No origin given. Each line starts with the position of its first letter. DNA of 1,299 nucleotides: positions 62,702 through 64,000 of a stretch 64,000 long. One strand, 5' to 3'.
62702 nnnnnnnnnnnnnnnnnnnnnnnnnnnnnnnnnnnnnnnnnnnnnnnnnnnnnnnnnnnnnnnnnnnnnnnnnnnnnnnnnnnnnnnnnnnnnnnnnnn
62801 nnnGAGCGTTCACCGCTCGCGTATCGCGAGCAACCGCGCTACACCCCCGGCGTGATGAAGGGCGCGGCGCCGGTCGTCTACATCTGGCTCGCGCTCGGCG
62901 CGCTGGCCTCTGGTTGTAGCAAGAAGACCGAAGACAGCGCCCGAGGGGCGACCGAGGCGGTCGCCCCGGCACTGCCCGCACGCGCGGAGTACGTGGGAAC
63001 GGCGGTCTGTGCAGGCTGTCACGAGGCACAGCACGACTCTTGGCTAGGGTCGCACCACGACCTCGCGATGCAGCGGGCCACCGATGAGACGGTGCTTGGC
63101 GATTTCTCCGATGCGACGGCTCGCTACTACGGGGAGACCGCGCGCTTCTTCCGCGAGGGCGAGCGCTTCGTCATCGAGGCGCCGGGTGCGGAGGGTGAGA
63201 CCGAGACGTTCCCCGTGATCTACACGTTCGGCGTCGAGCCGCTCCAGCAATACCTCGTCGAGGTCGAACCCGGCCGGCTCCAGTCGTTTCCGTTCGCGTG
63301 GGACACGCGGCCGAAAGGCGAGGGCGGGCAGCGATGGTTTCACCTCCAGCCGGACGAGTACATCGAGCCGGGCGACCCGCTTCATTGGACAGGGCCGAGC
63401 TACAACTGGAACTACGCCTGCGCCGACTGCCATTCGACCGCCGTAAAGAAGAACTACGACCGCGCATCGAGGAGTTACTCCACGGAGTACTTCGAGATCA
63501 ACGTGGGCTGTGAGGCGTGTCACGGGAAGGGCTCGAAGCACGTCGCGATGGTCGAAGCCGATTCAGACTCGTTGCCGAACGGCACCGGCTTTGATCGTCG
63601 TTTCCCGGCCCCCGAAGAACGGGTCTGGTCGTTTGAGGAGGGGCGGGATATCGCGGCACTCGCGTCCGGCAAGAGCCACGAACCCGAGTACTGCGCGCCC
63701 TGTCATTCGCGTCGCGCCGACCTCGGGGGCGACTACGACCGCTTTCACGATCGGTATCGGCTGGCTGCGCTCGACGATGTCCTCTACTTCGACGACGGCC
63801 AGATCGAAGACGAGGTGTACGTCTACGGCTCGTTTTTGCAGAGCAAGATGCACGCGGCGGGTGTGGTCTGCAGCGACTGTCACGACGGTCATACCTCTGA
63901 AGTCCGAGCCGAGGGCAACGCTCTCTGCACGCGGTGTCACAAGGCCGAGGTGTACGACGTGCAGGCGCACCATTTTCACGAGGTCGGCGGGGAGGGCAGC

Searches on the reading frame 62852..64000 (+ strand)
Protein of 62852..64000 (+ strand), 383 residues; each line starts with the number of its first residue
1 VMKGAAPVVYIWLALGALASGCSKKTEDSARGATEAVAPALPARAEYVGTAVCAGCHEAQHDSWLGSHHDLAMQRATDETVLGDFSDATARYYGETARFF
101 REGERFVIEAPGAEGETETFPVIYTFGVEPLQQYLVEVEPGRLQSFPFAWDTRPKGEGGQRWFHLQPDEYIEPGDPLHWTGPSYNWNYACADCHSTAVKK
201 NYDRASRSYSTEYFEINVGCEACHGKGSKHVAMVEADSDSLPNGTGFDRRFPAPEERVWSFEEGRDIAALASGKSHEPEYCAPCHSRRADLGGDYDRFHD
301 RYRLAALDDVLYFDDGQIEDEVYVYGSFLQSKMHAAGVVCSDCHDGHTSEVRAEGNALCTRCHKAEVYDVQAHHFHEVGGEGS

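Call 27: search_protein_families(library=pfam, proteins=[window:62852-64000:+])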
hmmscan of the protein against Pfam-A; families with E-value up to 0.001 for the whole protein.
window:62852-64000:+ (383 aa): 4 families
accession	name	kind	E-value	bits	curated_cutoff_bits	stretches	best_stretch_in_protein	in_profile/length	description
PF14537.11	Cytochrom_c3_2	-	3.8e-09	37.3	25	0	330-364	50-79/79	Cytochrome c3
PF14522.11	Cytochrome_C7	-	5.1e-09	36.3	24.8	0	187-285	13-66/67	Cytochrome c7 and related cytochrome c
PF09699.15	Paired_CXXCH_1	-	1.4e-08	34.7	20.6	1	339-365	8-38/41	Doubled CXXCH motif (Paired_CXXCH_1)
PF13435.11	Cytochrome_C554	-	4.2e-07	31.2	20.8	1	186-225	47-84/84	Cytochrome c554 and c-prime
